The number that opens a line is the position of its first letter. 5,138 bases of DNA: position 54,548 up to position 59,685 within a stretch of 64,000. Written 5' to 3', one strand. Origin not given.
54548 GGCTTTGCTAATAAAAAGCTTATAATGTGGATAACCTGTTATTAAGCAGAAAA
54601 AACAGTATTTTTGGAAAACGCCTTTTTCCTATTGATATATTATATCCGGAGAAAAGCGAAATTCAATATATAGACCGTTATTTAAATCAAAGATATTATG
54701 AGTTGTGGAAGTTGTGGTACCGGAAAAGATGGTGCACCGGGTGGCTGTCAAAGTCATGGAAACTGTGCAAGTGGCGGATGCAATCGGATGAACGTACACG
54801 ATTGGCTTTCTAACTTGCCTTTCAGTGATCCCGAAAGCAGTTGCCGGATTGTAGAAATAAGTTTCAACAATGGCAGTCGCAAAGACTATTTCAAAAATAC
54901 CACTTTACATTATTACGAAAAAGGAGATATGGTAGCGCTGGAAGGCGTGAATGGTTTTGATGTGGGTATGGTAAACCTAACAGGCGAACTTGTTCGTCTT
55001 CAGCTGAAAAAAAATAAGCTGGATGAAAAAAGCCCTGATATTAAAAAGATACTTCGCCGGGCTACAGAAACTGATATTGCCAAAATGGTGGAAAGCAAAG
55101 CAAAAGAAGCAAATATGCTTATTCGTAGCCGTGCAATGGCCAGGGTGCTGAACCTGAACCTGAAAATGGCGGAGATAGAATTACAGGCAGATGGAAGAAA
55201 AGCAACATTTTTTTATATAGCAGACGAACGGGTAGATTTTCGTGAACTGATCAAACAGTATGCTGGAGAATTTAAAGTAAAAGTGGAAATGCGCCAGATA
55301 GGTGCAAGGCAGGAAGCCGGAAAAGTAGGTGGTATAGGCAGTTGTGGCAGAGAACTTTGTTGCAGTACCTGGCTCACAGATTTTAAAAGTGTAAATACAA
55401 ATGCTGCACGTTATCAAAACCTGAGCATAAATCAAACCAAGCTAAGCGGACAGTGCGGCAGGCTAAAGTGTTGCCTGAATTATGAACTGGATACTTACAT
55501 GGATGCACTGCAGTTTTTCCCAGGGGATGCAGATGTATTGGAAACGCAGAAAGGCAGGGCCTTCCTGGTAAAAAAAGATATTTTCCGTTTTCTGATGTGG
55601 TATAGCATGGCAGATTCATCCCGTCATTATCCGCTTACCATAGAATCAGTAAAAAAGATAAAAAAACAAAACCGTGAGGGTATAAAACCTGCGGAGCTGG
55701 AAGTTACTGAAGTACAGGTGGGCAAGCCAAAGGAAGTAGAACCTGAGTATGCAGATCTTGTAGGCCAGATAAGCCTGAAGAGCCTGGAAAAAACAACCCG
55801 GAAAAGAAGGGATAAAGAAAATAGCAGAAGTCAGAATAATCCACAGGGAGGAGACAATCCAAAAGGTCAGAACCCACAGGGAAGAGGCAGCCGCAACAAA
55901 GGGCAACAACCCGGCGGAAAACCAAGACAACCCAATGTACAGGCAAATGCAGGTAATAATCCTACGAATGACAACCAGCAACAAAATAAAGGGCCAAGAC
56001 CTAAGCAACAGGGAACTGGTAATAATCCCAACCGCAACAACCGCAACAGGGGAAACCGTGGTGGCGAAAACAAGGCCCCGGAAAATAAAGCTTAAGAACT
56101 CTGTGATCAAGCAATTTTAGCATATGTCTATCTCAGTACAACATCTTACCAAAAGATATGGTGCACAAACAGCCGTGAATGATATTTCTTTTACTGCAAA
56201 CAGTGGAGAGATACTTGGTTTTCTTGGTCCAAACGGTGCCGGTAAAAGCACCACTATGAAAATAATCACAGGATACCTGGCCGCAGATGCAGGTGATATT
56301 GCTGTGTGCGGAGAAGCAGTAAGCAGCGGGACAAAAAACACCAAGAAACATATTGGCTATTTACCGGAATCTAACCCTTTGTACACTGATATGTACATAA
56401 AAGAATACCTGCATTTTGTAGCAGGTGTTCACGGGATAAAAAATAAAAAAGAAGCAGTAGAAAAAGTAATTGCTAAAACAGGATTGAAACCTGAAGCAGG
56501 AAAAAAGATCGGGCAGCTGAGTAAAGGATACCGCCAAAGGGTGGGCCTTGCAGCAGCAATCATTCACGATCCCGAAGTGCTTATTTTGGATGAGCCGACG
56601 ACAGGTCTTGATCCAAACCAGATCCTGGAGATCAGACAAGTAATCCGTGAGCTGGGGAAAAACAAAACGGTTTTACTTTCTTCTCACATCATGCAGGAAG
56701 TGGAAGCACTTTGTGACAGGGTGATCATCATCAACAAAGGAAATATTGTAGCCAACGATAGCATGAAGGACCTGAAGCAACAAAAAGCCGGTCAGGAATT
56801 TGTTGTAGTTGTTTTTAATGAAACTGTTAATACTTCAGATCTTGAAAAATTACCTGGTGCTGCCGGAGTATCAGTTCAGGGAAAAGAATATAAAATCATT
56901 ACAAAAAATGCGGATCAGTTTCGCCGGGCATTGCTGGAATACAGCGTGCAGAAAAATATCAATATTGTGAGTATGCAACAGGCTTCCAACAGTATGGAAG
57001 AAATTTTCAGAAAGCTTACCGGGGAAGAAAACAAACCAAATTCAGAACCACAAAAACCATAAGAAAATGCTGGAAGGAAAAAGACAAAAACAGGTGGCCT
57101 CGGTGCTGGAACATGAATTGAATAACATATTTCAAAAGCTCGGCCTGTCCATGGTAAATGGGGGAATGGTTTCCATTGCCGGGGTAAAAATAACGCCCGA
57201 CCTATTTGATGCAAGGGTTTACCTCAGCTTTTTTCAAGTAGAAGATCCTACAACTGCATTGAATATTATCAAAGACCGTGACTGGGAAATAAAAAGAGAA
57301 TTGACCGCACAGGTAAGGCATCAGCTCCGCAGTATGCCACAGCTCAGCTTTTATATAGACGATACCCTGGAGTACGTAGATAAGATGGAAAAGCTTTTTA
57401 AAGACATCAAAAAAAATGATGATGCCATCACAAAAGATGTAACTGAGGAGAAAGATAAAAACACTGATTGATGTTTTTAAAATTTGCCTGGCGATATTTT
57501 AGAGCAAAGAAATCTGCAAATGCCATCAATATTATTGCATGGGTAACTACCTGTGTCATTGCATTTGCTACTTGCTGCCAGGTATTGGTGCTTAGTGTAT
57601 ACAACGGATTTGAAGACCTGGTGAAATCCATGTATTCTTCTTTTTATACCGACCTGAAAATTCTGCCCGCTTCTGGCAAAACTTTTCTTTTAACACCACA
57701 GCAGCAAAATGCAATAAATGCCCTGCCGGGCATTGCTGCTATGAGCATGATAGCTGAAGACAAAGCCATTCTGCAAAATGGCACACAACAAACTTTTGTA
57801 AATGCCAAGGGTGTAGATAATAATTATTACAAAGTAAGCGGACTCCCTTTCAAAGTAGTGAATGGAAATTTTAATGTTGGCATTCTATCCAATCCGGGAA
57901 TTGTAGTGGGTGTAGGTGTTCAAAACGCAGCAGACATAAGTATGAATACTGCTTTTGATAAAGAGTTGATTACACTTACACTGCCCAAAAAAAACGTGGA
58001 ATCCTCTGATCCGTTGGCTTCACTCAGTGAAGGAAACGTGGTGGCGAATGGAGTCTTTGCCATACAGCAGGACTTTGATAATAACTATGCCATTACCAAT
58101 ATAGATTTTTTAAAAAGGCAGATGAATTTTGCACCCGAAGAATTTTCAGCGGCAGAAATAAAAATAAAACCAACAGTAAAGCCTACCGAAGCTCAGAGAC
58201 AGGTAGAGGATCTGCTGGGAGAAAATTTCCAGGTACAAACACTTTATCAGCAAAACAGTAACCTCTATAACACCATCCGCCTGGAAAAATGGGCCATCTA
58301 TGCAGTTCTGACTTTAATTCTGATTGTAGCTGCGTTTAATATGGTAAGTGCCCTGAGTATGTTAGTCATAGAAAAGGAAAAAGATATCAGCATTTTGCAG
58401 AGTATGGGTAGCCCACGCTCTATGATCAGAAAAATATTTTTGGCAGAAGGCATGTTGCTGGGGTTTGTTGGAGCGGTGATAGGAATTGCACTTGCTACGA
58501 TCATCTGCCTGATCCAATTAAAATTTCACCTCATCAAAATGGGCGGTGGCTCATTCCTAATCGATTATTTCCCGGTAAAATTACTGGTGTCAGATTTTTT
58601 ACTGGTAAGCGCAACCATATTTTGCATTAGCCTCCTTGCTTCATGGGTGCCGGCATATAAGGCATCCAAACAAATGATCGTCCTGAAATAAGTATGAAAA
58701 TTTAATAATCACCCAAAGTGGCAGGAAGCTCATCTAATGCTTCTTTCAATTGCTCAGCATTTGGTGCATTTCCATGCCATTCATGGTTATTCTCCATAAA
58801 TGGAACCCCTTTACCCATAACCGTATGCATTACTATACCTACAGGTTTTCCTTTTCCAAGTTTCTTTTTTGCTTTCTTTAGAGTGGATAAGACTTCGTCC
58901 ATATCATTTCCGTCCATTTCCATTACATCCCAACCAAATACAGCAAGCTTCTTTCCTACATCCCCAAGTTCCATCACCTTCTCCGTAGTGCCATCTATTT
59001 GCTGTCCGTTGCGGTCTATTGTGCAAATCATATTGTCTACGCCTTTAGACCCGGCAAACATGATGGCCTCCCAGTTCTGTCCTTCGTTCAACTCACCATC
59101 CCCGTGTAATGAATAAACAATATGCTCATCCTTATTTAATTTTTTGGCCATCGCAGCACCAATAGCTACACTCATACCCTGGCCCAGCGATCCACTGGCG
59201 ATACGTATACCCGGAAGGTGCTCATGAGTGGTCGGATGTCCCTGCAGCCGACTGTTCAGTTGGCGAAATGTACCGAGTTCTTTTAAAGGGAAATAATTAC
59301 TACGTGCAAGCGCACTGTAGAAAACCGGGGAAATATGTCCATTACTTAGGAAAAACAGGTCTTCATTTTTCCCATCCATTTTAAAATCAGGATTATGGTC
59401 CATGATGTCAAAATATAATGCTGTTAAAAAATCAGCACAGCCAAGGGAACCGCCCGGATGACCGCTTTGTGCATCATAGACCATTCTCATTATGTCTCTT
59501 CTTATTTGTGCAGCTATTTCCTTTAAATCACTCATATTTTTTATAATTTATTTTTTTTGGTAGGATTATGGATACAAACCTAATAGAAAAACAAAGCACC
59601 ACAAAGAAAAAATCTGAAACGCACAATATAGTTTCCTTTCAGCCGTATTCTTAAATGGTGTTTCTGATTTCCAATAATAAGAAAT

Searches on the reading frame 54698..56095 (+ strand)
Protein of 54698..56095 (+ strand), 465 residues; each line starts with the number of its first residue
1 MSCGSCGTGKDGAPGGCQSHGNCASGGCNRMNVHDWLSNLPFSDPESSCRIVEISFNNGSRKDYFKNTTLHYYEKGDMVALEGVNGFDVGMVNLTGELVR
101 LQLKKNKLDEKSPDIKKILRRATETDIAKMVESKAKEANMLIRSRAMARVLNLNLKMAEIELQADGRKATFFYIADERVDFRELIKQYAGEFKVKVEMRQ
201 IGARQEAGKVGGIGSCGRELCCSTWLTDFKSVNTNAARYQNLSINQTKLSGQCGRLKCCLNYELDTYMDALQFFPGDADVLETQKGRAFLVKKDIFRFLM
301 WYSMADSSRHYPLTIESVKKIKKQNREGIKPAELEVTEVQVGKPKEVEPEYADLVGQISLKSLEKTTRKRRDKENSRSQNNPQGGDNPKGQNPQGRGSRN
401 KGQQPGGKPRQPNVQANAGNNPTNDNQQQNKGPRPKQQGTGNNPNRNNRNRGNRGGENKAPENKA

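Call 46: search_protein_families(library=pfam, max_evalue=0.000001, proteins=[window:54698-56095:+])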
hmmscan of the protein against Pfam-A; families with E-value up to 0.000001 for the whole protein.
window:54698-56095:+ (465 aa): 1 family
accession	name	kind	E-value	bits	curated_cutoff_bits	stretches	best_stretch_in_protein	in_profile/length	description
PF04468.17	PSP1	-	6.8e-24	84.5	27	1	116-201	1-86/86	PSP1 C-terminal conserved region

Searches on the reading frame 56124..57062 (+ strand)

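Call 46: search_protein_families(library=pfam, max_evalue=0.000001, proteins=[window:56124-57062:+])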
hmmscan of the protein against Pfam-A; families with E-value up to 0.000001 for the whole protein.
window:56124-57062:+ (312 aa): 3 families
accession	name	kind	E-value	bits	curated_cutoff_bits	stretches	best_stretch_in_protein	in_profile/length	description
PF00005.33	ABC_tran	-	7.5e-32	111.2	25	1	18-160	1-137/137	ABC transporter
PF13304.12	AAA_21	-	2.3e-11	44.8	27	1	131-190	237-300/304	AAA domain, putative AbiEii toxin, Type IV TA system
PF13732.12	DrrA1-3_C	-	2.6e-08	34.9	27.4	1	214-298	3-80/81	ATP-binding protein DrrA1-3-like, C-terminal domain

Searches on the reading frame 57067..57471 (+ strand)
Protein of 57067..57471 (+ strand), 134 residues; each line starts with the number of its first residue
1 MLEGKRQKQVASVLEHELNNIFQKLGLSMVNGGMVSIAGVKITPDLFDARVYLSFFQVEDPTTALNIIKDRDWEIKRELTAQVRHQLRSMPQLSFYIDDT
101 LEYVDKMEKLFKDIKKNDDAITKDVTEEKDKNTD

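Call 46: search_protein_families(library=pfam, max_evalue=0.000001, proteins=[window:57067-57471:+])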
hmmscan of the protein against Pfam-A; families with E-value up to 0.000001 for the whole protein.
window:57067-57471:+ (134 aa): 1 family
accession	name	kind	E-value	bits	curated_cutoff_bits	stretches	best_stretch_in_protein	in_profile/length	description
PF02033.23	RBFA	-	1.1e-20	74.4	34.7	1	6-111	1-105/105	Ribosome-binding factor A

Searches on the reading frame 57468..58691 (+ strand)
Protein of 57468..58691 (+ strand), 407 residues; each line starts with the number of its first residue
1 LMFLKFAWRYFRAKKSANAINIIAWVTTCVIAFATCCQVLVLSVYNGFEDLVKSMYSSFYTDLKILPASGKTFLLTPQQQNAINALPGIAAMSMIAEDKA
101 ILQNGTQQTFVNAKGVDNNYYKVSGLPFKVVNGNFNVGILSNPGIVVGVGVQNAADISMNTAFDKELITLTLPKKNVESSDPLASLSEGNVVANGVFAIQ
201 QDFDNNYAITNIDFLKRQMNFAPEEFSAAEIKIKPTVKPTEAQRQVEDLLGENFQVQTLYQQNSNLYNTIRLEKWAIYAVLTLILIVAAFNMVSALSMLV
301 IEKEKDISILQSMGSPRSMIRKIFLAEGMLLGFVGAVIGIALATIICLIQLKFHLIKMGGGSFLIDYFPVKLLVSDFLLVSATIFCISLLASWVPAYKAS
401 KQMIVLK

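Call 46: search_protein_families(library=pfam, max_evalue=0.000001, proteins=[window:57468-58691:+])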
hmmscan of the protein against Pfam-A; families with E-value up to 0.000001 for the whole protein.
window:57468-58691:+ (407 aa): 1 family
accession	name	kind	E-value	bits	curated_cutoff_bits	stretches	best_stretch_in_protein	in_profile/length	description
PF02687.27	FtsX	-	2.8e-16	60.1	25.5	1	279-402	2-118/120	FtsX-like permease C-terminal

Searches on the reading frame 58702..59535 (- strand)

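Call 46: search_protein_families(library=pfam, max_evalue=0.000001, proteins=[window:58702-59535:-])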
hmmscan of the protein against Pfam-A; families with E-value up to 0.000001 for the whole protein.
window:58702-59535:- (277 aa): 3 families
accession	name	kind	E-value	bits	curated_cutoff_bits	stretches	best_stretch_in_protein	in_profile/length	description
PF00456.26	Transketolase_N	-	1.2e-51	176.1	22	1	6-266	4-271/334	Transketolase, thiamine diphosphate binding domain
PF00676.26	E1_dh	-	2.4e-11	43.6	22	1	110-229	96-214/300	Dehydrogenase E1 component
PF13292.11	DXP_synthase_N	-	2.4e-10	40.6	21.2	1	2-181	16-176/274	1-deoxy-D-xylulose-5-phosphate synthase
